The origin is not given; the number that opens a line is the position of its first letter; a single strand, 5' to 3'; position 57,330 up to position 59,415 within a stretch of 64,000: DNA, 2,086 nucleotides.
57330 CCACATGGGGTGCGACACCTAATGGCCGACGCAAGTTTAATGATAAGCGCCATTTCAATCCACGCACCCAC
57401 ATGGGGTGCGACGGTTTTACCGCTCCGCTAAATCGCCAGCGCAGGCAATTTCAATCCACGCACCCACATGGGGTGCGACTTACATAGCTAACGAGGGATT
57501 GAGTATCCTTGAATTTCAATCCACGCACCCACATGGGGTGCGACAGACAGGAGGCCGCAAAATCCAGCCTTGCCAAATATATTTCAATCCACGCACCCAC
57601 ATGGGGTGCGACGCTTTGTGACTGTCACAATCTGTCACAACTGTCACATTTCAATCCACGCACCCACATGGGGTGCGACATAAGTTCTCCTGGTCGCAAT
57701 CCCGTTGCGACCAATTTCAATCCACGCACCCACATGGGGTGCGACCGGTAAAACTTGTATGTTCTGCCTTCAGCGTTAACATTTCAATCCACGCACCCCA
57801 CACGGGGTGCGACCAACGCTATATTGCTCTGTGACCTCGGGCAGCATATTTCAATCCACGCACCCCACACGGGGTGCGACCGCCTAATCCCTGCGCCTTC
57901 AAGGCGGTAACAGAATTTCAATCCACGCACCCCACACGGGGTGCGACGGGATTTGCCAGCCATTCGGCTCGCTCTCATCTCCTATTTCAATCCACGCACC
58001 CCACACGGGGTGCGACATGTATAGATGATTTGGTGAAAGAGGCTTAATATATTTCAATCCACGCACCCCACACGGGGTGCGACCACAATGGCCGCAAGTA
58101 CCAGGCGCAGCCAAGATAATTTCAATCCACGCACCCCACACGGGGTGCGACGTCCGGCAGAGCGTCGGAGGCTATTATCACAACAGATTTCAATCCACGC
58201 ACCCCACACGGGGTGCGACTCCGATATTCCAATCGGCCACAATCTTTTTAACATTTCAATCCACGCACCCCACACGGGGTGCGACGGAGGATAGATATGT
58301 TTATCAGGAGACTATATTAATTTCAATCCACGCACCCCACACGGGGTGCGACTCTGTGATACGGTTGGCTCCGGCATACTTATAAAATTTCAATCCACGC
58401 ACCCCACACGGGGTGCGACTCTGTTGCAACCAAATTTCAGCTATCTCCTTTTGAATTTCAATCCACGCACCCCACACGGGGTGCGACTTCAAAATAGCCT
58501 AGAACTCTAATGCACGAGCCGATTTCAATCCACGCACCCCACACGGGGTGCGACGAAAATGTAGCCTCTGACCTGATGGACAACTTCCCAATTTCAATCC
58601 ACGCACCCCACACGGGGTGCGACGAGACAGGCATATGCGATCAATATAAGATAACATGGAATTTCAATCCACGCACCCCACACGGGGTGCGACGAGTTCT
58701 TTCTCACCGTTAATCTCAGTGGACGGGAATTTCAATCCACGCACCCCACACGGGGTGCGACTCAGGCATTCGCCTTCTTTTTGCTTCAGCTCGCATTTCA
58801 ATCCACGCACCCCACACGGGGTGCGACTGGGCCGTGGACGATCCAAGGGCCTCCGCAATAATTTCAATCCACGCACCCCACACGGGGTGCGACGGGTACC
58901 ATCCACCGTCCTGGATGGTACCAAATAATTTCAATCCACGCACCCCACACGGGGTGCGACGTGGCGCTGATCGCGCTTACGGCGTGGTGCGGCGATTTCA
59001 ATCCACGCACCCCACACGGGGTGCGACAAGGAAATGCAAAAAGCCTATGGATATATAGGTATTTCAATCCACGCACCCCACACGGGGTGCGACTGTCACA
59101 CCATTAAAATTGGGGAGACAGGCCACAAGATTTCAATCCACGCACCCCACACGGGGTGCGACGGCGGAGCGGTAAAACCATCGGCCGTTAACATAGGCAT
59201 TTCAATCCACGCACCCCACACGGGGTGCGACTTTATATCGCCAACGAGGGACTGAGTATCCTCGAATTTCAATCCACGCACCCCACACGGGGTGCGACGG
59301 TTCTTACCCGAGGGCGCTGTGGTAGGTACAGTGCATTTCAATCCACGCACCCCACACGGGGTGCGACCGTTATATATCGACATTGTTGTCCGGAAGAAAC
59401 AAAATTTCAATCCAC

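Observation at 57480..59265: Two spacers target synonymous alleles of the same coding sequence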

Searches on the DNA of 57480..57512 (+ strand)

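Call 8: search_dna_similar(query=window:57480-57512:+, collection=phages, mode=distant, max_evalue=10)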
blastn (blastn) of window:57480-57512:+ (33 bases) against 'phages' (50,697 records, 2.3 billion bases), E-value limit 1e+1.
No match.

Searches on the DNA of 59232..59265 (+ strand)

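Call 7: search_dna_similar(query=window:59232-59265:+, collection=phages, mode=distant, max_evalue=10)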
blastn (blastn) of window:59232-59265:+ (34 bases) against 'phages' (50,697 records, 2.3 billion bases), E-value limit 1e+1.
Records with a match: 8; places in all: 8; records where one place covers at least 80% of the query: 0.
Best place of each record, by identity: >=99% 1; 90-95% 4; 80-90% 3.
By first word of the organism name: Gordonia 3; Corynebacterium 2; Bacillus 1; Staphylococcus 1; Roseobacter 1.
By host as written in the record: Gordonia terrae 3612 2; Brevibacterium flavum CCM251 2; Gordonia terrae NRRL B-16283 SEA 1; Bacillus tequilensis 1; Staphylococcus aureus 1; Roseobacter sp. (CHUG lineage) 1.
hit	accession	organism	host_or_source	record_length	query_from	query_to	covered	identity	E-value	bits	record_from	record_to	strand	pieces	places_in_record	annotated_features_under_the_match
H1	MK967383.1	Gordonia phage SweatNTears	Gordonia terrae 3612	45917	7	33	79%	85.2%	4e+0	32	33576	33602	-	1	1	46: lysin B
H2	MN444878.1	Gordonia phage Quasar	Gordonia terrae NRRL B-16283 SEA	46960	7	33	79%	85.2%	4e+0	32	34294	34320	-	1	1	45: lysin B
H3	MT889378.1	Gordonia phage Burnsey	Gordonia terrae 3612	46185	7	33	79%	85.2%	4e+0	32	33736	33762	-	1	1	45: lysin B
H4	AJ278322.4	Corynebacterium phage BFK20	Brevibacterium flavum CCM251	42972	5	27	68%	91.3%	1e+0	34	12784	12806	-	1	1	ORF15: gp15, minor tail protein | ORF15: putative product gp15a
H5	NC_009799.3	Corynebacterium phage BFK20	Brevibacterium flavum CCM251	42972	5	27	68%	91.3%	1e+0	34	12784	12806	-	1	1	ORF15: tail length tape measure protein | ORF15: putative product gp15a | ORF15: putative product gp15b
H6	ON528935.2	Bacillus phage vB_BteM-A9Y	Bacillus tequilensis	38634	1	22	65%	90.9%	4e+0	32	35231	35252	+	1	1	holin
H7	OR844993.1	Staphylococcus phage SA 1306 Kay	Staphylococcus aureus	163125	1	22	65%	90.9%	4e+0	32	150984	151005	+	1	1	record has no annotation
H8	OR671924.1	Roseobacter phage CRP-810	Roseobacter sp. (CHUG lineage)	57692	4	21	53%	100.0%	1e+0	34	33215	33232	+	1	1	hypothetical protein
